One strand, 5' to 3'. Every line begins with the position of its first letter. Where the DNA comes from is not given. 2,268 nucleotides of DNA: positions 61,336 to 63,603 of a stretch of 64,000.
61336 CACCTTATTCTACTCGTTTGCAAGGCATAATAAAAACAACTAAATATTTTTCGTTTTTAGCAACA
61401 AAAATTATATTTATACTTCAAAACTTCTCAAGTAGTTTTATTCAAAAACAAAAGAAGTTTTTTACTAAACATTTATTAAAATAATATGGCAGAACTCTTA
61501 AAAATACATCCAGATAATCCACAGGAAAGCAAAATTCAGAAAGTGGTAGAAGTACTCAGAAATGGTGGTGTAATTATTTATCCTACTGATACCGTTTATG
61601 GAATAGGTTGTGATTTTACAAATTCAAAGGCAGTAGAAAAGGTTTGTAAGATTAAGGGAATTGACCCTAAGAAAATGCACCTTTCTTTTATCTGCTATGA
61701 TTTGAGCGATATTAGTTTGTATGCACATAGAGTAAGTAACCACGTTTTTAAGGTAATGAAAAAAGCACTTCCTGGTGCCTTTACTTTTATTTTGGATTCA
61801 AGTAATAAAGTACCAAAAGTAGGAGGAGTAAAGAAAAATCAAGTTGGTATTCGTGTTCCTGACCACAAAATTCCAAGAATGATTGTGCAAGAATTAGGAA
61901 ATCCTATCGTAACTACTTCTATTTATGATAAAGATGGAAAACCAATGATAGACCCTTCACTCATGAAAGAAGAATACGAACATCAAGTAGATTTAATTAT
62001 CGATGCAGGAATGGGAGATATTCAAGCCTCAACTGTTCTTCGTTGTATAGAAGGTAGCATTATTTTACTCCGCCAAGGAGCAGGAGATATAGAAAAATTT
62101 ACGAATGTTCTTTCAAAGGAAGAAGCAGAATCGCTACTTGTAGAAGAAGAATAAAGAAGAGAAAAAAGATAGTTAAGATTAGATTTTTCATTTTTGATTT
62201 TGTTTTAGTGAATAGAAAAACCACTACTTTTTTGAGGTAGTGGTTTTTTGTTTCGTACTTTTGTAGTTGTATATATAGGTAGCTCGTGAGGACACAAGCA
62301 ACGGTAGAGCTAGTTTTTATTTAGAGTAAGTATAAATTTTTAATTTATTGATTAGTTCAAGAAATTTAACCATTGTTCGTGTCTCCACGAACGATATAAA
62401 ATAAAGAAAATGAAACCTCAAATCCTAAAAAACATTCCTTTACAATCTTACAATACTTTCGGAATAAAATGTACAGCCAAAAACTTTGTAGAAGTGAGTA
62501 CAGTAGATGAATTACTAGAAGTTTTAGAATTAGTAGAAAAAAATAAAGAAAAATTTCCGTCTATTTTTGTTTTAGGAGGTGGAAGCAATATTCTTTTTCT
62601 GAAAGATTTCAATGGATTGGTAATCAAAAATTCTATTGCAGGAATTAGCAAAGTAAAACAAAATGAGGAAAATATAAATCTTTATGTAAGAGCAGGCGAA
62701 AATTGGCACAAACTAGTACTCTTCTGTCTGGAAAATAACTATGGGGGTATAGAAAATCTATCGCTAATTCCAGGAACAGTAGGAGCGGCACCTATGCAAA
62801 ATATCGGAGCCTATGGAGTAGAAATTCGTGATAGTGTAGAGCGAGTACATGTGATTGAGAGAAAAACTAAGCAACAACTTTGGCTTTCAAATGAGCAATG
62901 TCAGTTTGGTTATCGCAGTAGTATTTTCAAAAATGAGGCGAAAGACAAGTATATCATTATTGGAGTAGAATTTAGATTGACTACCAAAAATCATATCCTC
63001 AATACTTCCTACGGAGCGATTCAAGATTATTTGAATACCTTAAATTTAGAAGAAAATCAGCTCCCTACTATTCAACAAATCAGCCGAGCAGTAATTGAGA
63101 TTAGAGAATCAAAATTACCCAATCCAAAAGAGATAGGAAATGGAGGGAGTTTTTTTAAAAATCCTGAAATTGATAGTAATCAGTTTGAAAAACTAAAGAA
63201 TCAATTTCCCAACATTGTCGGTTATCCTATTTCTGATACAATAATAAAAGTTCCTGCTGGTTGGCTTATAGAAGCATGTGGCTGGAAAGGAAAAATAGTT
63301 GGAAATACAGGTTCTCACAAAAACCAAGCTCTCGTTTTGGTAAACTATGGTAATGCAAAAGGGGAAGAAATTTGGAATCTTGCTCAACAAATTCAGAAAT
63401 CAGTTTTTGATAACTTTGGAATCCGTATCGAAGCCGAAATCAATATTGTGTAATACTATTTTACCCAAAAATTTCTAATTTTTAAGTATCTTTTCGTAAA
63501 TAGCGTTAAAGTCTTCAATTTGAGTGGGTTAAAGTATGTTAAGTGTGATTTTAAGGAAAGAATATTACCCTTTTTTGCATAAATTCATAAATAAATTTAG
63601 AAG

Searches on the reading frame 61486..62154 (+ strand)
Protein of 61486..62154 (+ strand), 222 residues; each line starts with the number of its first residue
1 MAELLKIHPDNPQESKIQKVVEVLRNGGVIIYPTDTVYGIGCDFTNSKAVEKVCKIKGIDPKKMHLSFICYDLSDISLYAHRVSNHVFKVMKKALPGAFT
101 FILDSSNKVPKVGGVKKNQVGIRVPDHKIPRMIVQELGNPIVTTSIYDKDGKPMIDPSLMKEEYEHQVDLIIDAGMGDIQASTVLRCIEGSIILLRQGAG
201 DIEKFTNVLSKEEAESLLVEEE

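Call 68: search_protein_families(library=pfam, proteins=[window:61486-62154:+], max_evalue=0.01)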
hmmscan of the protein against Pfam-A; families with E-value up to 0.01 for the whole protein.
window:61486-62154:+ (222 aa): 1 family
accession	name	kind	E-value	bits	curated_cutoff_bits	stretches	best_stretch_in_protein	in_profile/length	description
PF01300.24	Sua5_yciO_yrdC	-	4.6e-48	163.5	25.1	1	22-198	1-178/178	Telomere recombination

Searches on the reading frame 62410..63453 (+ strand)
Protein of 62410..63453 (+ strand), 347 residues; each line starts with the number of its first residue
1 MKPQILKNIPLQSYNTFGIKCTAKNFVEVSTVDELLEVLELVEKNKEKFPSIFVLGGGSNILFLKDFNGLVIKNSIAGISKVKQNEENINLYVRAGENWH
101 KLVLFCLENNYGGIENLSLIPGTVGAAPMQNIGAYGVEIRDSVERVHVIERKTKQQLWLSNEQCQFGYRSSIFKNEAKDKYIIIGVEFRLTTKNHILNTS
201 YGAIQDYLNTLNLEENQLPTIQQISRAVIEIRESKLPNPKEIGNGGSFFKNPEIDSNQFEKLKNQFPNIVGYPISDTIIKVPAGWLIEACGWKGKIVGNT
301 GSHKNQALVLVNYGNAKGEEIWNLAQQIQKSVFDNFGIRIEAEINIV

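Call 68: search_protein_families(library=pfam, proteins=[window:62410-63453:+], max_evalue=0.01)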
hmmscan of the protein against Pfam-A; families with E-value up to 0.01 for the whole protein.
window:62410-63453:+ (347 aa): 2 families
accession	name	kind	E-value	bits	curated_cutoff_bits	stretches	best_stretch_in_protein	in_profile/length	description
PF02873.21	MurB_C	-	4.8e-28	97.7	27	1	223-347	1-99/99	UDP-N-acetylenolpyruvoylglucosamine reductase, C-terminal domain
PF01565.28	FAD_binding_4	-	6.5e-18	65.2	26.4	1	25-150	3-130/139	FAD binding domain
